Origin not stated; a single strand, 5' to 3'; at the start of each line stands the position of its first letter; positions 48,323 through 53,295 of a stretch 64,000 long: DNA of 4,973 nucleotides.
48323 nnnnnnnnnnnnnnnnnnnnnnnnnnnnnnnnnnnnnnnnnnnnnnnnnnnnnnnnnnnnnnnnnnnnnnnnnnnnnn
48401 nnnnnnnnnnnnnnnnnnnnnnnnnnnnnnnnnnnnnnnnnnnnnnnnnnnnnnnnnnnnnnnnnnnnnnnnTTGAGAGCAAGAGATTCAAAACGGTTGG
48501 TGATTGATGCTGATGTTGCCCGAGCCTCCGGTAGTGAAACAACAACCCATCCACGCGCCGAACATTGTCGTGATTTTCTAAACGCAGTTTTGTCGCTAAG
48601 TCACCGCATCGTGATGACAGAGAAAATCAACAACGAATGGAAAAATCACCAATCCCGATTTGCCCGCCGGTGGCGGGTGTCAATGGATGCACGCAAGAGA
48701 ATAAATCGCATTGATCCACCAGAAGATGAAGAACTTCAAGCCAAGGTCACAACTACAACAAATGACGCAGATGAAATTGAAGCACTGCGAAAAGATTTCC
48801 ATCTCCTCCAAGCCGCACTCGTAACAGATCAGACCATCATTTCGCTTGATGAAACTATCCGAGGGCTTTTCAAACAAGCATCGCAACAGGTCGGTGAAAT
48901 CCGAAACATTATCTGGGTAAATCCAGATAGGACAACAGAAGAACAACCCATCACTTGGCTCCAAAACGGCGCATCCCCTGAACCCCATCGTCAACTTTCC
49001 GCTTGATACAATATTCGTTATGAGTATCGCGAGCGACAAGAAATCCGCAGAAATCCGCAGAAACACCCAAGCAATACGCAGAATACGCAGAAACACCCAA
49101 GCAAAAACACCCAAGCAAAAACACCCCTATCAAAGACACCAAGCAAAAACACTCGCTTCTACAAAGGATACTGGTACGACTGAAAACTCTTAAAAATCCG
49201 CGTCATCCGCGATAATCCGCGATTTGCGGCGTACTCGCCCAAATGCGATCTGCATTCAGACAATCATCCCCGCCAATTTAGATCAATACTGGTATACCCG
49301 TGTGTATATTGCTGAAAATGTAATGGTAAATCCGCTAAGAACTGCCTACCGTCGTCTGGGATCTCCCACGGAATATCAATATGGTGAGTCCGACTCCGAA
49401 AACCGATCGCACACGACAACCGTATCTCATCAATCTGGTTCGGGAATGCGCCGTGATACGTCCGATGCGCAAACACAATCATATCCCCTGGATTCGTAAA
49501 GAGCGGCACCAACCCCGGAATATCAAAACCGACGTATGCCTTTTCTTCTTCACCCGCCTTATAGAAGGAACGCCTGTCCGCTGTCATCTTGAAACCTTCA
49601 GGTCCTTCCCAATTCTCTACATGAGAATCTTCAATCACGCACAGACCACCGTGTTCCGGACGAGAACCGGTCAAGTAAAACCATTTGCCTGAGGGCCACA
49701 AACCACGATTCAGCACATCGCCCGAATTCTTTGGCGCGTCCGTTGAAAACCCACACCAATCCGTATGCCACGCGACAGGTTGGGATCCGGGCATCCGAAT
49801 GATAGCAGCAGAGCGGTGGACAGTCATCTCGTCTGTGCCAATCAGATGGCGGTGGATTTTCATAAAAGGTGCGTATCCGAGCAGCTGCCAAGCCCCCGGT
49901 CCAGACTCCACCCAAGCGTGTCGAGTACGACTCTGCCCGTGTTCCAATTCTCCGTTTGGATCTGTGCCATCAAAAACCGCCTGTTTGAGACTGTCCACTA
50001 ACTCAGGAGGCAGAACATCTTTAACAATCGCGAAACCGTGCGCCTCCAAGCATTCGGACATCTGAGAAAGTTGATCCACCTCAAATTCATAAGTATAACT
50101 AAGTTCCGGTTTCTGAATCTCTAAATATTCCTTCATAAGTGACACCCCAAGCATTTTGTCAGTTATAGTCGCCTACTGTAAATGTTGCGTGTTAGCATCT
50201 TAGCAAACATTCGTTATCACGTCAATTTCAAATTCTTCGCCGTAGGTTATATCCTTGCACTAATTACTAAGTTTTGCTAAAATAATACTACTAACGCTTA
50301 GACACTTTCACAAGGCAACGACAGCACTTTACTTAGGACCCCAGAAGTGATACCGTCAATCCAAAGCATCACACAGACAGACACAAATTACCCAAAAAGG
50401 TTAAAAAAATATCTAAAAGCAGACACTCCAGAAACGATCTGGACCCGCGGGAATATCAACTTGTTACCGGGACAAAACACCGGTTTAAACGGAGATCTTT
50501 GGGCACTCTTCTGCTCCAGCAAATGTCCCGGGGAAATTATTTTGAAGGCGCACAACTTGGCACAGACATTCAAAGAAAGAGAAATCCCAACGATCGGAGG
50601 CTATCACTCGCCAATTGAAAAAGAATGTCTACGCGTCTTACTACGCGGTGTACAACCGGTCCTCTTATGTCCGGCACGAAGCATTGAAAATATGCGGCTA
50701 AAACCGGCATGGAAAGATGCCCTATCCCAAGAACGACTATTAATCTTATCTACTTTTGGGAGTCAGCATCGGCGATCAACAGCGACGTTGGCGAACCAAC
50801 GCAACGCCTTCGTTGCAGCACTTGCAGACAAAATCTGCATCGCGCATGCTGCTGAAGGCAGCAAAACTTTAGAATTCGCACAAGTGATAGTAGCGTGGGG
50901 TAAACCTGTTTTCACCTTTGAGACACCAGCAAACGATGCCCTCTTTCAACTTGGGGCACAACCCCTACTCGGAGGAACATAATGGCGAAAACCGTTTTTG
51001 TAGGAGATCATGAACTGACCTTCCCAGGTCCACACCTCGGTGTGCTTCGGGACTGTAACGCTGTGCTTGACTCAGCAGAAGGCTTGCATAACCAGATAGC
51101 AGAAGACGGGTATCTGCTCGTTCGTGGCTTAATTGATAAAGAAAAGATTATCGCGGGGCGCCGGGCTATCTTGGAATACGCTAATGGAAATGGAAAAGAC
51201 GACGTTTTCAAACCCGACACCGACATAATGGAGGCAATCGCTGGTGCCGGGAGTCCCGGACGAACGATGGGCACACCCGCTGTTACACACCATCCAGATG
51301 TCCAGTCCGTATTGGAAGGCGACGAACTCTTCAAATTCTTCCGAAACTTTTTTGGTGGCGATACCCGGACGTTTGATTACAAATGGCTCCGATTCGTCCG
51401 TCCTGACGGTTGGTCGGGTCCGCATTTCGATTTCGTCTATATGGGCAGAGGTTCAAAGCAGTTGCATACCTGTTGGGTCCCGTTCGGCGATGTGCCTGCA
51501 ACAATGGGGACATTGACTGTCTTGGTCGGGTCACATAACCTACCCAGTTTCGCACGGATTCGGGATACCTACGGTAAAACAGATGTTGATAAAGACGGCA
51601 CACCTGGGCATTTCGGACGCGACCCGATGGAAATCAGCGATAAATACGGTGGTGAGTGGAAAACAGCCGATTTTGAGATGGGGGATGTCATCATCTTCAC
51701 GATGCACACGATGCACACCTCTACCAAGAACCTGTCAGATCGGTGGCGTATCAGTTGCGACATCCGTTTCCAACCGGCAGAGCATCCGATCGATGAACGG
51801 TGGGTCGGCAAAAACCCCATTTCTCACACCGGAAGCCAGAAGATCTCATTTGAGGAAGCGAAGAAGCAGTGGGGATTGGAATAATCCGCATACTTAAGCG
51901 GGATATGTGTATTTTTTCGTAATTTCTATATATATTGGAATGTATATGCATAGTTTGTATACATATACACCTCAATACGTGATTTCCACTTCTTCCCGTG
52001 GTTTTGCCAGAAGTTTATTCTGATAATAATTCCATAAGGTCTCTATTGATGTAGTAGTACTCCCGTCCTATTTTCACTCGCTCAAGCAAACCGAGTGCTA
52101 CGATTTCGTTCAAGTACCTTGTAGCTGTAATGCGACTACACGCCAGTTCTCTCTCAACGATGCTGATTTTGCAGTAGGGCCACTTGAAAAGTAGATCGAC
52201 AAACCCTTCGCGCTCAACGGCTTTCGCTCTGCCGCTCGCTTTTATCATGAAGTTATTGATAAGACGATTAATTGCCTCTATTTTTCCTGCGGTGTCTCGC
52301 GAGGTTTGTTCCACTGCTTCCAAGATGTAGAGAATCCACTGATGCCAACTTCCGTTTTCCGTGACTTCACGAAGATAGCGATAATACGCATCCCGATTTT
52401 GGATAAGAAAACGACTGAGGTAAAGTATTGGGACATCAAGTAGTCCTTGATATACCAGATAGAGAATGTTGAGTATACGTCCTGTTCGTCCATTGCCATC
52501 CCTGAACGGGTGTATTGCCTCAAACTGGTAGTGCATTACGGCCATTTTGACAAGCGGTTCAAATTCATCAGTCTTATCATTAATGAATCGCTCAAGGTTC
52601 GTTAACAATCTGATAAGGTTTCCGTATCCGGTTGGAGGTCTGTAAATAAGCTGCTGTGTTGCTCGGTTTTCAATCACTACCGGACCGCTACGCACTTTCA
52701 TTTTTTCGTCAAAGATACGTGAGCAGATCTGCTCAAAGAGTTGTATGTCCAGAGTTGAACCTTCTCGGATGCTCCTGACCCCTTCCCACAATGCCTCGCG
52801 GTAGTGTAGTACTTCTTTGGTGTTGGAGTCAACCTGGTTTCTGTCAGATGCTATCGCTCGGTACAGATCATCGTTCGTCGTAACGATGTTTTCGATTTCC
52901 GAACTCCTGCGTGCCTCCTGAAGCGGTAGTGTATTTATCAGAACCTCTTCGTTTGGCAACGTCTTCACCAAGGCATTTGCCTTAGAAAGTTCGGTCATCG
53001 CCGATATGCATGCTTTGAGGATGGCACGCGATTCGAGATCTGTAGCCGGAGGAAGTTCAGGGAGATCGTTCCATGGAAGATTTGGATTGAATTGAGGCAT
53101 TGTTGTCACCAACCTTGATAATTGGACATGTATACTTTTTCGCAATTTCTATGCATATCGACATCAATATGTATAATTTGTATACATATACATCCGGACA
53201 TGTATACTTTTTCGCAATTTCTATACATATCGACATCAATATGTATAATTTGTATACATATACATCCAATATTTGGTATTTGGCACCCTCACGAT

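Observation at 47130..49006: Translationally coupled ABC-type ATPase + PIN-like protein: candidate unclassified two-gene defence system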

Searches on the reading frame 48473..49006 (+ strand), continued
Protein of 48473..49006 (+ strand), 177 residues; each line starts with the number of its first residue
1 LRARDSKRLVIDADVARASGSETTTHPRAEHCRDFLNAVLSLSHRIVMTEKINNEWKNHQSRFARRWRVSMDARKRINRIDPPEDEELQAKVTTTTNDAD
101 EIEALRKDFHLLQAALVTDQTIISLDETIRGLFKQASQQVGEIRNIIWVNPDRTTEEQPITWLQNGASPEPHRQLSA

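Call 45: predict_structure(alignment_id=A3)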
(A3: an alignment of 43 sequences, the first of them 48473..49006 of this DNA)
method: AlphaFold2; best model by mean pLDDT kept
length: 177 residues; sequences in the alignment: 43
mean_pLDDT: 93.6   pTM: 0.89
mean pLDDT of the five models: 93.6, 93.4, 93.3, 92.9, 92.1
residues with pLDDT >= 90: 159; 70-90: 14; 50-70: 2; < 50: 2
segments of 3 or more residues with pLDDT < 50: none
pLDDT, mean of each block of 10 residues (from residue 1): 73 96 92 97 95 93 95 96 93 95 95 96 96 96 97 94 93 93
secondary structure, 60 per line:
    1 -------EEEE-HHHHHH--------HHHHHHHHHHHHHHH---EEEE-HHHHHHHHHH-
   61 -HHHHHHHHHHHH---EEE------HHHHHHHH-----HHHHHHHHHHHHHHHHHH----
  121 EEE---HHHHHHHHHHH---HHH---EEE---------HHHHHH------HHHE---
elements in order: E8-11 H13-18 H27-41 E45-48 H50-59 H62-73 E77-79 H86-93 H99-116 E121-123 H127-137 E147-149 H159-164

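Call 48: fold_search(model_id=the predicted structure, library=pdb)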
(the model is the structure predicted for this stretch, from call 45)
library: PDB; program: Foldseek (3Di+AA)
matches with E <= 10: 656; with E <= 0.001: 0
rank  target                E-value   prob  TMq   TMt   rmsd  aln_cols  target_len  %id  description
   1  7vwo_A                5.2e-03  1.00  0.53  0.64   4.5       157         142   15  TA complex from Mycobacterium tuberculosis (released 2022-11-16)
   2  7e8j_B                5.4e-03  1.00  0.45  0.43   8.5       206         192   16  Crystal structure of Proteinaceous RNase P (PRORP) from Thermococcus celer (released 2022-03-02)
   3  7og5_J                1.0e-02  0.99  0.44  0.46   6.5       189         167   17  RNA-free Ribonuclease P from Halorhodospira halophila (released 2021-07-07)
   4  7e8j_A                1.1e-02  0.99  0.45  0.41   8.6       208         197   16  Crystal structure of Proteinaceous RNase P (PRORP) from Thermococcus celer (released 2022-03-02)
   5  7og5_A                2.2e-02  0.99  0.48  0.53   5.4       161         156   15  RNA-free Ribonuclease P from Halorhodospira halophila (released 2021-07-07)
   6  1w8i                  2.9e-02  0.87  0.37  0.41   9.1       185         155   11  The Structure of gene product af1683 from Archaeoglobus fulgidus. (released 2004-11-16)
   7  7og5_B                3.1e-02  0.98  0.45  0.49   6.1       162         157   20  RNA-free Ribonuclease P from Halorhodospira halophila (released 2021-07-07)
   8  8ssf_A                3.8e-02  0.94  0.43  0.43   6.2       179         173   17  Minimal protein-only/RNA-free Ribonuclease P from Hydrogenobacter thermophilus (released 2023-10-18)
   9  1v96_A                5.3e-02  0.97  0.46  0.53   5.8       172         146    8  Crystal structure of hypothetical protein of unknown function from pyrococcus horikoshii OT3 (released 2005-02-01)
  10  2lcq_MODEL_1_A        5.9e-02  0.99  0.47  0.51   4.4       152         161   13  Solution structure of the endonuclease Nob1 from P.horikoshii (released 2011-12-14)
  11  3lu1_B                8.7e-02  0.75  0.33  0.20   7.3       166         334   10  Crystal Structure Analysis of WbgU: a UDP-GalNAc 4-epimerase (released 2010-07-21)
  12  3zvk_B                9.2e-02  0.80  0.34  0.42   8.2       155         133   12  Crystal structure of VapBC2 from Rickettsia felis bound to a DNA fragment from their promoter (released 2011-12-14)
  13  7mxx_Z                9.2e-02  0.60  0.30  0.18  11.7       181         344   12  Crystal structure of human exonuclease 1 Exo1 (R92A) in complex with 5' flap DNA (uf4) (released 2023-05-10)
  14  8kd9_E                1.1e-01  0.87  0.45  0.43   8.1       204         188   14  Cryo-EM structure of Aquifex aeolicus minimal protein-only RNase P (HARP) in complex with pre-tRNAs (released 2024-08-14)
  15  8kda_E                1.1e-01  0.66  0.38  0.36   8.9       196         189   14  Cryo-EM structure of Hydrogenobacter thermophilus minimal protein-only RNase P (HARP) in complex with pre-tRNAs (released 2024-08-14)
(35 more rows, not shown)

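Call 58: search_protein_families(library=padloc, proteins=[P0316, P0315, P0313, P0307, P0303, P0271, P0177, P0262], max_evalue=1)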
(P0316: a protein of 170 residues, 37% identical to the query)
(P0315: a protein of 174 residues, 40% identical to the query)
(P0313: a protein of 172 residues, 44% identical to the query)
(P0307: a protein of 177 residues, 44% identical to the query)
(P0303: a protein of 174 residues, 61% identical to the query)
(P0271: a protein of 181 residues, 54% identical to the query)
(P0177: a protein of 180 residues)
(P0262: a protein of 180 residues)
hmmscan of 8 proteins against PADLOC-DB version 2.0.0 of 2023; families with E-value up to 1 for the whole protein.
P0316 (170 aa): 0 families

P0315 (174 aa): 1 family
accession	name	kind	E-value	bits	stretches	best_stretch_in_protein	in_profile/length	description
PDLC05068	PDC-S70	-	0.014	13.9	1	28-98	14-82/125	-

P0313 (172 aa): 0 families

P0307 (177 aa): 1 family
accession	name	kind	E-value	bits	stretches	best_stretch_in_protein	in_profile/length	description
PDLC01691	Cas12f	-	0.0092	13.9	1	47-123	172-233/332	CAS-V-F; effector__SPE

P0303 (174 aa): 1 family
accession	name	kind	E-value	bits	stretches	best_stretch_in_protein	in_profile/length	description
PDLC04421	PDC-M11A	-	0.018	11.8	1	24-118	21-109/486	-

P0271 (181 aa): 0 families

P0177 (180 aa): 0 families

P0262 (180 aa): 0 families

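Call 67: fold_search(model_id=the predicted structure, library=viral)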
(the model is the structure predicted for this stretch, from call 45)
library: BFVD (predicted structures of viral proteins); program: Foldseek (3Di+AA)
matches with E <= 10: 252; with E <= 0.001: 0
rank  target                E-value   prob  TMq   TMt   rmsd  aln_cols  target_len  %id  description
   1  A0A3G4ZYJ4            2.9e-02  0.94  0.37  0.36   6.1       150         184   13  DUF1308 domain-containing protein [Edafosvirus sp.]
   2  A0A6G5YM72            6.8e-02  0.85  0.36  0.18   6.7       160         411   12  (no name in the UniProt tables at hand)
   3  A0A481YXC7            1.1e-01  0.28  0.26  0.11  12.2       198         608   10  AICARFT/IMPCHase bienzyme [Marseillevirus LCMAC201]
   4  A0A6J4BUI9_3          1.3e-01  0.38  0.31  0.07  12.8       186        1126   11  (no name in the UniProt tables at hand)
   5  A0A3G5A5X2            1.4e-01  0.91  0.29  0.24   4.7        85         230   14  Uncharacterized protein [Hyperionvirus sp.]
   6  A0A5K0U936            1.8e-01  0.44  0.38  0.25   8.5       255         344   12  SDR family NAD(P)-dependent oxidoreductase [Yasminevirus sp. GU-2018]
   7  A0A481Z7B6            1.8e-01  0.33  0.27  0.15   8.5       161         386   12  NAD dependent epimerase/dehydratase [Pithovirus LCPAC201]
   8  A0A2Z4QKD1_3          2.0e-01  0.23  0.27  0.07   9.6       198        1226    8  Polyprotein (Fragment) [Sclerotinia sclerotiorum endornavirus 4]
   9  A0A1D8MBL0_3          2.3e-01  0.25  0.27  0.06   9.3       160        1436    9  (no name in the UniProt tables at hand)
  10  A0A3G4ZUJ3            2.4e-01  0.21  0.29  0.11   9.8       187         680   12  Glycosyltransferase [Edafosvirus sp.]
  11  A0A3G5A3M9            2.7e-01  0.25  0.29  0.18   9.0       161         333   15  Uncharacterized protein [Harvfovirus sp.]
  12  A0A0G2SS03            2.7e-01  0.18  0.27  0.23  11.0       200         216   11  Endonuclease [Proteus phage vB_PmiP_Pm5460]
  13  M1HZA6                2.8e-01  0.30  0.28  0.19   8.6       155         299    4  (no name in the UniProt tables at hand)
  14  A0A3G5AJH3            3.0e-01  0.63  0.45  0.23   6.2       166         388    8  DUF1308 domain-containing protein [Satyrvirus sp.]
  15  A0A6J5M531            3.3e-01  0.33  0.37  0.34   9.6       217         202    7  Uncharacterized protein [uncultured Caudovirales phage]
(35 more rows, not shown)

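Call 81: search_dna_similar(query=window:48473-49006:+, collection=plasmids, mode=protein, max_evalue=0.001, max_rows=30)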
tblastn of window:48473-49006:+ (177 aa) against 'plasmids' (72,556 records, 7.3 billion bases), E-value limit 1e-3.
No match.

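Call 82: search_dna_similar(query=window:48473-49006:+, collection=phages, mode=protein, max_evalue=0.001, max_rows=20)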
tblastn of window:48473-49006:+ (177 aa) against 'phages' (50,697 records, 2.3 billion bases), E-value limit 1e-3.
No match.

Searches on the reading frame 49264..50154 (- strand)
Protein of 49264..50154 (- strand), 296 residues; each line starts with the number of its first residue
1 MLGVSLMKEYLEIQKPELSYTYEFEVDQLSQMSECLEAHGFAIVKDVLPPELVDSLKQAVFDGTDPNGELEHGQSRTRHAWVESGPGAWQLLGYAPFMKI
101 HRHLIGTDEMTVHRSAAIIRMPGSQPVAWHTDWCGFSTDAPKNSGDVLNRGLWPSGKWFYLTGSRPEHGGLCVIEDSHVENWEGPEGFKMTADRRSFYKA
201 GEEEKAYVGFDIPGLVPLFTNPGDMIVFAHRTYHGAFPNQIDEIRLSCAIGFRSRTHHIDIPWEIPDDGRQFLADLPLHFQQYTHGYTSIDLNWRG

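Call 103: find_related_loci(query=window:49264-50154:-, collection=genome_contigs, flank=6000)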
Query window:49264-50154:- (296 aa) in genome_contigs; peptide patterns used: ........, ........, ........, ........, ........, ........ (x = any residue, [..] = any of these).
248 stretches matched a pattern; 227 encode a relative of the query (tblastn E <= 1e-3); the best 80 are kept; 80 distinct loci.
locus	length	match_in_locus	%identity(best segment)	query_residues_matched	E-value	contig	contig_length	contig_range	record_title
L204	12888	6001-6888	94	1-296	0e+0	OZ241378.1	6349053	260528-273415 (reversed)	MAG: Candidatus Poribacteria bacterium isolate 8f0f5501-85a9-4e66-9deb-4e7c08d09c04 genome assembly, chromosome: 1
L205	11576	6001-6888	95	1-296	0e+0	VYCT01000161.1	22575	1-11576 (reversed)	MAG: Candidatus Poribacteria bacterium isolate SB0675_bin_22 NODE_1016_length_22575_cov_11.829885, whole genome shotgun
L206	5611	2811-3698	94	1-296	0e+0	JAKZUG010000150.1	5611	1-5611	MAG: Candidatus Poribacteria bacterium isolate Langseth_MAG_00079 Langseth_MAG_00079_000000000150, whole genome shotgun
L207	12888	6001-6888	94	1-296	0e+0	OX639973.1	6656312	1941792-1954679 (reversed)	MAG: uncultured Poribacteria bacterium isolate a51c2dcd-0bc8-4832-ac43-f95c9d639ad7 genome assembly, chromosome: 1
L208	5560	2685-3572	94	1-296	0e+0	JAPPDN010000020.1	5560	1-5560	MAG: Candidatus Poribacteria bacterium isolate IRC4_bin_27 NODE_6355_length_5560_cov_4.08229, whole genome shotgun seque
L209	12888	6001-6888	94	1-296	0e+0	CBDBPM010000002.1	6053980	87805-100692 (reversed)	MAG: Candidatus Poribacteria bacterium isolate 2ce76e30-9b7a-4682-b141-86baa08e5e2a genome assembly, contig: contig_2, w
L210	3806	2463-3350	94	1-296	0e+0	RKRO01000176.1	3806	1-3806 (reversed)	MAG: Candidatus Poribacteria bacterium isolate PNGco_C_bin3 scaffold_7072, whole genome shotgun sequence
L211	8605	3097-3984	94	1-296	0e+0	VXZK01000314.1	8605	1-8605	MAG: Candidatus Poribacteria bacterium isolate SB0670_bin_33 NODE_3821_length_8605_cov_15.851579, whole genome shotgun s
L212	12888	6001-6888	94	1-296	0e+0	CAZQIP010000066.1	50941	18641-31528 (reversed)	MAG TPA_asm: uncultured bacterium isolate SRP338948_co1_32 genome assembly, contig: k141_101122, whole genome shotgun se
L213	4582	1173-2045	95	6-296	0e+0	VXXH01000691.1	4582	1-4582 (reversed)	MAG: Candidatus Poribacteria bacterium isolate SB0668_bin_37 NODE_8347_length_4582_cov_5.436934, whole genome shotgun se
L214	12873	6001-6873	94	6-296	0e+0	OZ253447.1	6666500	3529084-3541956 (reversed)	MAG: Candidatus Poribacteria bacterium isolate c3a381aa-0ed9-4b9f-99fb-31763fcdc289 genome assembly, chromosome: 1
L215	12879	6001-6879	93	4-296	0e+0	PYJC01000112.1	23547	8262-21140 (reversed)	MAG: Candidatus Poribacteria bacterium isolate PCPOR1 Ga0206387_1112, whole genome shotgun sequence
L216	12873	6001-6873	92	6-296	0e+0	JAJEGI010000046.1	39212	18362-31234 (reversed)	MAG: Candidatus Poribacteria bacterium isolate p16x44bins.54 k141_153759, whole genome shotgun sequence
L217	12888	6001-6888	91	1-296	0e+0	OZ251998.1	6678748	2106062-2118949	MAG: Candidatus Poribacteria bacterium isolate 8f110123-501e-42ad-9d55-583bbc997c7d genome assembly, chromosome: 1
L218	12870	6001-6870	92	7-296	0e+0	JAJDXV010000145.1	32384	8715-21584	MAG: Candidatus Poribacteria bacterium isolate jk18x27bins.53 k141_817486, whole genome shotgun sequence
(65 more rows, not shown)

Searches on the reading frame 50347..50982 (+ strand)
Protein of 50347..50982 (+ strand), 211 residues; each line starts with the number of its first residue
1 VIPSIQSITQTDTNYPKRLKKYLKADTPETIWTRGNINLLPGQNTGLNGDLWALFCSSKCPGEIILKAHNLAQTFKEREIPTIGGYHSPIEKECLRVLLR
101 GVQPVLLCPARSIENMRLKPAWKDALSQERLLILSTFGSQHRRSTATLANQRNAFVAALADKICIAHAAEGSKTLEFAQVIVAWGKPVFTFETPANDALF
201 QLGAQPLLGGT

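Call 3: search_protein_families(library=pfam, proteins=[window:50347-50982:+], max_evalue=0.1)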
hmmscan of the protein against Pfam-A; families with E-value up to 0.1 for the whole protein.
window:50347-50982:+ (211 aa): 1 family
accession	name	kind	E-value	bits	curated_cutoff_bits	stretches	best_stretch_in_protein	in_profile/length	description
PF02481.21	DNA_processg_A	-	2.5e-12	46.9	29.6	1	5-199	7-195/212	DNA recombination-mediator protein A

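Call 4: search_protein_families(library=padloc, proteins=[window:50347-50982:+], max_evalue=0.1)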
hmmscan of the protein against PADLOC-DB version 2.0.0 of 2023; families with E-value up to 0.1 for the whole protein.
window:50347-50982:+ (211 aa): 2 families
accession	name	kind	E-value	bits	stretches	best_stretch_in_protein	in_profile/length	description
PDLC03927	PsyrA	-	1.5e-18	65.2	1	5-205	94-291/398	-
PDLC03961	ShosA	-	3e-05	21.5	1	151-193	218-260/303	-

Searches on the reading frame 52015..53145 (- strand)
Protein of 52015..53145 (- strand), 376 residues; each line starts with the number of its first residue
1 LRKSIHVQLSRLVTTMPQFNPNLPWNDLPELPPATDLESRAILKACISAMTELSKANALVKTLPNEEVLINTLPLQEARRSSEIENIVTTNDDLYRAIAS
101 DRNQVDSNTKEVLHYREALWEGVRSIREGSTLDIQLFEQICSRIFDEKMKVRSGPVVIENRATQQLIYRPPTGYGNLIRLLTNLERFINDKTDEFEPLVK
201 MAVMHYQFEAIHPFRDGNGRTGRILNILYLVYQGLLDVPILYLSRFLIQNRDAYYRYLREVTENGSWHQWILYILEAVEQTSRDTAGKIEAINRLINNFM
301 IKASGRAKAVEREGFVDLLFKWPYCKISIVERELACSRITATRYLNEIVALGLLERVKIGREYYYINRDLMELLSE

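Call 3: search_protein_families(library=pfam, proteins=[window:52015-53145:-], max_evalue=0.1)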
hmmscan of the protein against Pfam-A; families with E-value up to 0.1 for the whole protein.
window:52015-53145:- (376 aa): 3 families
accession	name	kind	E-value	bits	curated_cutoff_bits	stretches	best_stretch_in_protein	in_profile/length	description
PF13784.11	Fic_N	-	5.8e-24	84.4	26.7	1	43-123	1-81/82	Fic/DOC family N-terminal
PF02661.23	Fic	-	1e-15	58.8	24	1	152-230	24-93/93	Fic/DOC family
PF21248.3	SoFic-like_C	-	1.6e-15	57.5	27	1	312-370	18-76/76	Protein adenylyltransferase SoFic-like, C-terminal domain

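Call 4: search_protein_families(library=padloc, proteins=[window:52015-53145:-], max_evalue=0.1)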
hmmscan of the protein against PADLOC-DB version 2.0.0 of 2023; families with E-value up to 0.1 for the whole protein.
window:52015-53145:- (376 aa): 8 families
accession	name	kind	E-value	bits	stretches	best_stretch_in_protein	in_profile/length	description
PDLC03963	SoFic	-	3.2e-110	366.9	1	29-375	11-359/361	-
PDLC04840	PDC-S04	-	1.8e-14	52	1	77-235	15-178/227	-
PDLC04966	PDC-S24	-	7.5e-14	49.4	1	135-263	239-370/497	-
PDLC04836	PDC-S04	-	6.5e-12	43.1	1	196-265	153-216/244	-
PDLC04837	PDC-S04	-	6.5e-10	36.7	1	195-274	148-220/234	-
PDLC04839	PDC-S04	-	1e-09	36.4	1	192-235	121-164/205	-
PDLC04838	PDC-S04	-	2.9e-08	31.7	1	197-225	129-157/209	-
PDLC04842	PDC-S04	-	0.0098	13.6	1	192-224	95-124/202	-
